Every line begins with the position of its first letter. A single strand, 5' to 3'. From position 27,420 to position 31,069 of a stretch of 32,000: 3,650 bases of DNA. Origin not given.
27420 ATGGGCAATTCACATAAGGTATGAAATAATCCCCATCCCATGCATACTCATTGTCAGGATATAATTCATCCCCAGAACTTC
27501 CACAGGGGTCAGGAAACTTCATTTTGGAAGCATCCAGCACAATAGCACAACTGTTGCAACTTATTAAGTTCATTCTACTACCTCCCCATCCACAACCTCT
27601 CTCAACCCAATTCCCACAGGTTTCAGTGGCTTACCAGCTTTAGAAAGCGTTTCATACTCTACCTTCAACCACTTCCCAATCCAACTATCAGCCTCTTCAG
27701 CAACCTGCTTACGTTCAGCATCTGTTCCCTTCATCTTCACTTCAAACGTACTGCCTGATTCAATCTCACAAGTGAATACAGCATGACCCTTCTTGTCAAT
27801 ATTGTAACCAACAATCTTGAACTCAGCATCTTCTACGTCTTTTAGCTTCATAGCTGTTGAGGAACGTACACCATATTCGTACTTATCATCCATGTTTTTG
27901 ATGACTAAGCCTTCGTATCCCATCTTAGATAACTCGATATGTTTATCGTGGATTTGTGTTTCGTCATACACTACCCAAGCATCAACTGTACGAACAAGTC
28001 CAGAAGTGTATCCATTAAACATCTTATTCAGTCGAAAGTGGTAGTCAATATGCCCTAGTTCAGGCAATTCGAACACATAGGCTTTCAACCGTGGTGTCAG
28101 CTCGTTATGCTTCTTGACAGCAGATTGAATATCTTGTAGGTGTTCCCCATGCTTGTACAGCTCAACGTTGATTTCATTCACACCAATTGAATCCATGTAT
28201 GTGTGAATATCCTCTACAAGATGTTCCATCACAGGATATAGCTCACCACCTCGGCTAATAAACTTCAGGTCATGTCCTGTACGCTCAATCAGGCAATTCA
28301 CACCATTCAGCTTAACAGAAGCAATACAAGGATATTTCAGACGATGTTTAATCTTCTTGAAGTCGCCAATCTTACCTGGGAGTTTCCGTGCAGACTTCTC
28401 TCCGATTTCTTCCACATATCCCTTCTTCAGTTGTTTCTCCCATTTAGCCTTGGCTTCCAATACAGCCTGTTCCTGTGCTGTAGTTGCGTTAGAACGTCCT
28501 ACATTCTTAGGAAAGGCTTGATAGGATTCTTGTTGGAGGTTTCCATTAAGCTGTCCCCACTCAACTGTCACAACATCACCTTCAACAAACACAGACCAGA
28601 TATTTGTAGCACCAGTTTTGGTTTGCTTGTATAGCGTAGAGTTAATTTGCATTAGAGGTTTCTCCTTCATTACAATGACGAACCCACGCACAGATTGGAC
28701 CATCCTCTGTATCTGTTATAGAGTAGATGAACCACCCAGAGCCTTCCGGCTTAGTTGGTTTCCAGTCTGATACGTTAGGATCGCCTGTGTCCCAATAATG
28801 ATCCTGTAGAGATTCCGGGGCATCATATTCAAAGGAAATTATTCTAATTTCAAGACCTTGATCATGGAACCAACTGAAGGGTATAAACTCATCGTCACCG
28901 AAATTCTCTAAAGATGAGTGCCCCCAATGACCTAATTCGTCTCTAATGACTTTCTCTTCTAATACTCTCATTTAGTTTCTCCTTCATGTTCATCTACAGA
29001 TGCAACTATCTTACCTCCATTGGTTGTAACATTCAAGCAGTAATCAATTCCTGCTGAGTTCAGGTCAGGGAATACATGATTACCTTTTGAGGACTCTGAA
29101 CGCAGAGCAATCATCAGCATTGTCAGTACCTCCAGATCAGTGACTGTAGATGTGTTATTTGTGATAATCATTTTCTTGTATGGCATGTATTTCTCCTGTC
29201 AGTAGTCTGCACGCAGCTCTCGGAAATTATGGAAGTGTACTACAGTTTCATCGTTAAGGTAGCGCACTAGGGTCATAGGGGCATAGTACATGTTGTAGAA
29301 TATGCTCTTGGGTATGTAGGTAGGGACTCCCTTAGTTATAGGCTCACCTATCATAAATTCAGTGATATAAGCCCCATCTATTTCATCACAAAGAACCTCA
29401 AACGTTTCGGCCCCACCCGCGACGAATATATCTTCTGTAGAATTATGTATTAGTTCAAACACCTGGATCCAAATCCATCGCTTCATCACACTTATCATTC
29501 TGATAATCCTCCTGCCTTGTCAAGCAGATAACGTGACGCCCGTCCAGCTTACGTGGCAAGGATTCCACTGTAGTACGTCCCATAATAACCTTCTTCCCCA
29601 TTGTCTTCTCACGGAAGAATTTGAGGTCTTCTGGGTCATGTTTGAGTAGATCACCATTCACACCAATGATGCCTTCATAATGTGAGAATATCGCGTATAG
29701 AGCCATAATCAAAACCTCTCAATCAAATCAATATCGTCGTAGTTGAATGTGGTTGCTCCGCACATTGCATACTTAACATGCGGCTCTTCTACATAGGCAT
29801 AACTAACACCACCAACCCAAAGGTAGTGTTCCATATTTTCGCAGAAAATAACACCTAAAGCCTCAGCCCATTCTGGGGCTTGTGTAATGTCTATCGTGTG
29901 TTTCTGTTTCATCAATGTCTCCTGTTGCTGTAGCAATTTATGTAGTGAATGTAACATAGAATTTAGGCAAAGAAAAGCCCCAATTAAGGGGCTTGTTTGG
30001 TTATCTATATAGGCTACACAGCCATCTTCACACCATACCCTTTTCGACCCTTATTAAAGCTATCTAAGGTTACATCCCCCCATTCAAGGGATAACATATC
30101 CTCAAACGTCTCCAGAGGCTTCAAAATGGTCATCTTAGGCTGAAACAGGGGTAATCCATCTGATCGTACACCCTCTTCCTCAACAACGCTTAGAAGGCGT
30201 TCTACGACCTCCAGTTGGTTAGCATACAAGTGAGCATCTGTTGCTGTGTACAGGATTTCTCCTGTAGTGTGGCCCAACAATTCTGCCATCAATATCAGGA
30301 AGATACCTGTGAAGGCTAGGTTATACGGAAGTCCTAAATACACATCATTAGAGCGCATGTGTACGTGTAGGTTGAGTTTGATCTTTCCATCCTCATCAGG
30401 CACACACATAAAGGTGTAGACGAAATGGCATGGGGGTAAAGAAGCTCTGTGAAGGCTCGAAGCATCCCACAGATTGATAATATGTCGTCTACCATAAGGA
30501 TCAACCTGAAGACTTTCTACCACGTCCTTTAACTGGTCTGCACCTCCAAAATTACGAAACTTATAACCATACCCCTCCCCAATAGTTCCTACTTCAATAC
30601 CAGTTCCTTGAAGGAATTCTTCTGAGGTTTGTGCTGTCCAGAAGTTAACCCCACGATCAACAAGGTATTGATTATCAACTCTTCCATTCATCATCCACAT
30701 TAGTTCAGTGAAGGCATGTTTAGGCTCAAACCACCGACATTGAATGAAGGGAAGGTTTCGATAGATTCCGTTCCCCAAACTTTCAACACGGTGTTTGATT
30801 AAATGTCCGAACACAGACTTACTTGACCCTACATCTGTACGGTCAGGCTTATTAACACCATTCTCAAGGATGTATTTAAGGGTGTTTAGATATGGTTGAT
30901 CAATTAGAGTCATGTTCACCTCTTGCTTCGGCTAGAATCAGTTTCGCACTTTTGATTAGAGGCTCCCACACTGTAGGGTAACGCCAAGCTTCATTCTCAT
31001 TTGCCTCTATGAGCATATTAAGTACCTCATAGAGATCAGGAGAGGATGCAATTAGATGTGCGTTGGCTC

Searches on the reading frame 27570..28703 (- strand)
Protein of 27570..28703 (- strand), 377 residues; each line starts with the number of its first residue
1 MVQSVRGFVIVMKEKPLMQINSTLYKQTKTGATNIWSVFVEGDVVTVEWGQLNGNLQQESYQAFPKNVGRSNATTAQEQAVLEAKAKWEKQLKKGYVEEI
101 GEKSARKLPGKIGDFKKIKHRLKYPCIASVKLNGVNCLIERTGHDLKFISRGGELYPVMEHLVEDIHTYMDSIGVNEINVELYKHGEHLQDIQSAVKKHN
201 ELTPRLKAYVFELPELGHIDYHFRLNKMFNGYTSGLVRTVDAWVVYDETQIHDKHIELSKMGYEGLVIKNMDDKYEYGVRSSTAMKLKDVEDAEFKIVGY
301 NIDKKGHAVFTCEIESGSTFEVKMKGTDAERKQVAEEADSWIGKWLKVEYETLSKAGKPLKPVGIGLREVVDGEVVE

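Call 12: search_protein_families(library=phrogs, proteins=[window:27570-28703:-], max_evalue=0.001)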
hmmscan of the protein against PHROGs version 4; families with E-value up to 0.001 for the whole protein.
window:27570-28703:- (377 aa): 1 family
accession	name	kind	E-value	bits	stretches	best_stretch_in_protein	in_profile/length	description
phrog_114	-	DNA, RNA and nucleotide metabolism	4.6e-74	251.1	1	15-370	86-500/634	ATP-dependent DNA ligase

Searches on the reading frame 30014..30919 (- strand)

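Call 12: search_protein_families(library=phrogs, proteins=[window:30014-30919:-], max_evalue=0.001)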
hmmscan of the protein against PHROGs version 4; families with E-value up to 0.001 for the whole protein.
window:30014-30919:- (301 aa): 4 families
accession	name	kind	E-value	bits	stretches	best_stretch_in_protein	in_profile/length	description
phrog_160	-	DNA, RNA and nucleotide metabolism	1.2e-66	225.9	1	1-291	27-299/335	thymidylate synthase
phrog_5682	-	DNA, RNA and nucleotide metabolism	2.9e-31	109.4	1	71-247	5-166/209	thymidylate synthase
phrog_5131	-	DNA, RNA and nucleotide metabolism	1.1e-21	78.6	1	8-249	11-234/357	thymidylate synthase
phrog_3676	-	DNA, RNA and nucleotide metabolism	6e-05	23.4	1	116-240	105-235/351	thymidylate synthase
